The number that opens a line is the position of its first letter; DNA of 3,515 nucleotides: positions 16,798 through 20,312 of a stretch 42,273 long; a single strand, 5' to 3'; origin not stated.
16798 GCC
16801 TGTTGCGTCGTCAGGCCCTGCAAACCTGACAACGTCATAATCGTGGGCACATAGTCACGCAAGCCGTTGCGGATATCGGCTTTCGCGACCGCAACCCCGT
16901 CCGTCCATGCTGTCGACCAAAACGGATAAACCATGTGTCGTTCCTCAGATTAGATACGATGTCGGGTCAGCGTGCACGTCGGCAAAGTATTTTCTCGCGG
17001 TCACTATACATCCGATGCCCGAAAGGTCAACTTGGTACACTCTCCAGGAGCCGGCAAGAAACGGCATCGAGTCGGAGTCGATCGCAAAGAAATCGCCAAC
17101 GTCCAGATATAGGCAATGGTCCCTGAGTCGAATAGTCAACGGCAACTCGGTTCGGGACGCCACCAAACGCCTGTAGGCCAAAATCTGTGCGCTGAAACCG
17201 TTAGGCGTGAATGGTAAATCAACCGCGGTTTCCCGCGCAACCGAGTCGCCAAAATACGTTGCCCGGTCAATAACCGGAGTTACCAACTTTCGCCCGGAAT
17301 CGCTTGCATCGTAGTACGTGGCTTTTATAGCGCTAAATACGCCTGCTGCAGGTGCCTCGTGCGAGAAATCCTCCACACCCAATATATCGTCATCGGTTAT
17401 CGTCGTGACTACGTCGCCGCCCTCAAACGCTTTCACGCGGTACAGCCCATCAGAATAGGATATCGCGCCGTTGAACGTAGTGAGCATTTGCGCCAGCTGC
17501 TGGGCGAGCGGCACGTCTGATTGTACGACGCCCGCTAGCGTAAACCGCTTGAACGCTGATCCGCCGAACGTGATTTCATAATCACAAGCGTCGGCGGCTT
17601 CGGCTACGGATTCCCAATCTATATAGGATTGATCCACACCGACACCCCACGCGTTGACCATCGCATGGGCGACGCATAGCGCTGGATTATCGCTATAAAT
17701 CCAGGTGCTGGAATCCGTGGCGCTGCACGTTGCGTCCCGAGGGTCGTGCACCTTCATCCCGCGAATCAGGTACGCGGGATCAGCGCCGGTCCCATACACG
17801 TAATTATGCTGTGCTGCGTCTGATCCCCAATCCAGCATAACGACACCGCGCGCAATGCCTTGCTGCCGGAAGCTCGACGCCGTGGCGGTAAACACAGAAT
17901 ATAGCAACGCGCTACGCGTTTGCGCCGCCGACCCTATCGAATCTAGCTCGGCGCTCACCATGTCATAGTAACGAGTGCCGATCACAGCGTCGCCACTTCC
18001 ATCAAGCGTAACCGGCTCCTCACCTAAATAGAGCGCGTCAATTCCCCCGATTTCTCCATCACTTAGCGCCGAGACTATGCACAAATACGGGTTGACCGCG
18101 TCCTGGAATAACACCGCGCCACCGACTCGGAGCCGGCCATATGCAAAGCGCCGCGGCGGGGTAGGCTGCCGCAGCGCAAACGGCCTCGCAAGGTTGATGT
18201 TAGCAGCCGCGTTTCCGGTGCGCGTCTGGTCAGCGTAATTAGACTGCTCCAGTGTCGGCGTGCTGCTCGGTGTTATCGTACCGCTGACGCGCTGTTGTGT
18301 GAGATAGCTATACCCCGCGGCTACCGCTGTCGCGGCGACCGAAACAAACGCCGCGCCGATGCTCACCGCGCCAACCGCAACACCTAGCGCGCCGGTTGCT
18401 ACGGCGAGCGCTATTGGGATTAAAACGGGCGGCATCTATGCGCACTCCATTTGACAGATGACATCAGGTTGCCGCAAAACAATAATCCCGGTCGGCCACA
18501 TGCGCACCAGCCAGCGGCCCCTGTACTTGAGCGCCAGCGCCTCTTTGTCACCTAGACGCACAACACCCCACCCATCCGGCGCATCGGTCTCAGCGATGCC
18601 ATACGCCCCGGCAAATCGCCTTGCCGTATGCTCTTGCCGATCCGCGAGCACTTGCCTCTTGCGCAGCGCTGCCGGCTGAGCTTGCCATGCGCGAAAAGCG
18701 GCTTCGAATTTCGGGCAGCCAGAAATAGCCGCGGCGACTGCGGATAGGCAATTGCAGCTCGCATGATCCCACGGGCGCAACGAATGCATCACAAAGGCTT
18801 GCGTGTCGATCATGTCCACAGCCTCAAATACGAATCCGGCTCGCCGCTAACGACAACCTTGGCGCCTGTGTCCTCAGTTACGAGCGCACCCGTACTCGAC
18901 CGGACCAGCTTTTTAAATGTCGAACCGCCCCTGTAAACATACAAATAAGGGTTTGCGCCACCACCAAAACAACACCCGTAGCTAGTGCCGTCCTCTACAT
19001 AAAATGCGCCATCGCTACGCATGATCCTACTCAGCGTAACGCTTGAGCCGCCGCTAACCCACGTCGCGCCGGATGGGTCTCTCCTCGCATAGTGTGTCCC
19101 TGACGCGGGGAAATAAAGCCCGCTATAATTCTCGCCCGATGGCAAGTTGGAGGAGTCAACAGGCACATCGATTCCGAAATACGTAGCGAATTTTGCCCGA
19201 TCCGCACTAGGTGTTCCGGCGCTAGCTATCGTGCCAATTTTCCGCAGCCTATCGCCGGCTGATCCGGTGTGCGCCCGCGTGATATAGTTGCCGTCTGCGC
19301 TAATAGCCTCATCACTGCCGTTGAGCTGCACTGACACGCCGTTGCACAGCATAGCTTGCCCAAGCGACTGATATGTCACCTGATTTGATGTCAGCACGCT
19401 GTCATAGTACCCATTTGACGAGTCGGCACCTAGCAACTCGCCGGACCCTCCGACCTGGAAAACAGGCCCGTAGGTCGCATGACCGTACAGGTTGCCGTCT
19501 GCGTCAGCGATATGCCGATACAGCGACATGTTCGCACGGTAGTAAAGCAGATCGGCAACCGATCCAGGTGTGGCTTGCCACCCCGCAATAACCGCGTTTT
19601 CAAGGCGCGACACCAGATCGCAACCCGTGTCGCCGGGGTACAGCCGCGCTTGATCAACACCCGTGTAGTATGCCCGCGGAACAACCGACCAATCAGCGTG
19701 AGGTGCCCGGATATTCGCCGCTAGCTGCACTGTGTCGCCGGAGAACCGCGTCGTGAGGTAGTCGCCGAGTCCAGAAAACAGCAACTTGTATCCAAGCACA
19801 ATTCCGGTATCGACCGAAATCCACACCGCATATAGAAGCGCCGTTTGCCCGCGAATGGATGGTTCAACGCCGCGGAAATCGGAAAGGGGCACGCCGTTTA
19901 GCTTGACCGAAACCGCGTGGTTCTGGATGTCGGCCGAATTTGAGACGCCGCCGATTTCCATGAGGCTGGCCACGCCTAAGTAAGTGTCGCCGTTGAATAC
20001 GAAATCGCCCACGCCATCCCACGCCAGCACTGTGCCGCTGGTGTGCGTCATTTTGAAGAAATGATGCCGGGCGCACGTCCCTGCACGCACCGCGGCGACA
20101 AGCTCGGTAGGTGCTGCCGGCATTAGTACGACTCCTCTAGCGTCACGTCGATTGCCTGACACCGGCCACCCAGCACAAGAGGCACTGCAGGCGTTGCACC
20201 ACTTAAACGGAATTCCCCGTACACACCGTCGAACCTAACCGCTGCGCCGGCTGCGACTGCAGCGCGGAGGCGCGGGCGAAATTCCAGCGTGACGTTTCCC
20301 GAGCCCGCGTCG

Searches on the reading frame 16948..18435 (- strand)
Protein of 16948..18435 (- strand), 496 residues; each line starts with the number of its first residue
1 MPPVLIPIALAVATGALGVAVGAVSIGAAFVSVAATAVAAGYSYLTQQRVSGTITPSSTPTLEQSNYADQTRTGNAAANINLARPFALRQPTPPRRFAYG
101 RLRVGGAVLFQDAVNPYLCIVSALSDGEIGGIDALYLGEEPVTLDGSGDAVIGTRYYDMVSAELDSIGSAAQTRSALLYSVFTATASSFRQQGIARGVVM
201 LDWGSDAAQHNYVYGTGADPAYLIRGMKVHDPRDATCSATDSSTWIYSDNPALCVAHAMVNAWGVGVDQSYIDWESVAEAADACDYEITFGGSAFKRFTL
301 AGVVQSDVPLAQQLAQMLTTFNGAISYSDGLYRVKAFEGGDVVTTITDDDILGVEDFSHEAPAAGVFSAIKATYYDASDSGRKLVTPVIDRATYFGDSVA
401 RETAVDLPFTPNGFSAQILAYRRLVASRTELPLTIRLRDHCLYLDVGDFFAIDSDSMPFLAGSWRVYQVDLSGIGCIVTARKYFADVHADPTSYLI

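Call 29: search_protein_families(library=phrogs, proteins=[window:16948-18435:-], max_evalue=0.00001)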
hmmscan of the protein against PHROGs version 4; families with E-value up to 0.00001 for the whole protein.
window:16948-18435:- (496 aa): 2 families
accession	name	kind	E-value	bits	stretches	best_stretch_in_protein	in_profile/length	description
phrog_5616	-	tail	1.3e-42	147.1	1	89-455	69-460/873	tail fiber protein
phrog_31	-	tail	5.9e-22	78.3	2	222-428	496-715/1565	central tail fiber J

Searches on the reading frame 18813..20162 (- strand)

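Call 29: search_protein_families(library=phrogs, proteins=[window:18813-20162:-], max_evalue=0.00001)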
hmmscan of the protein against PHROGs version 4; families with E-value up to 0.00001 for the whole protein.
window:18813-20162:- (450 aa): 1 family
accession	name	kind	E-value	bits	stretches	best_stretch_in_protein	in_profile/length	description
phrog_2048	-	tail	8.6e-27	95.1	1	3-189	164-353/390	tail protein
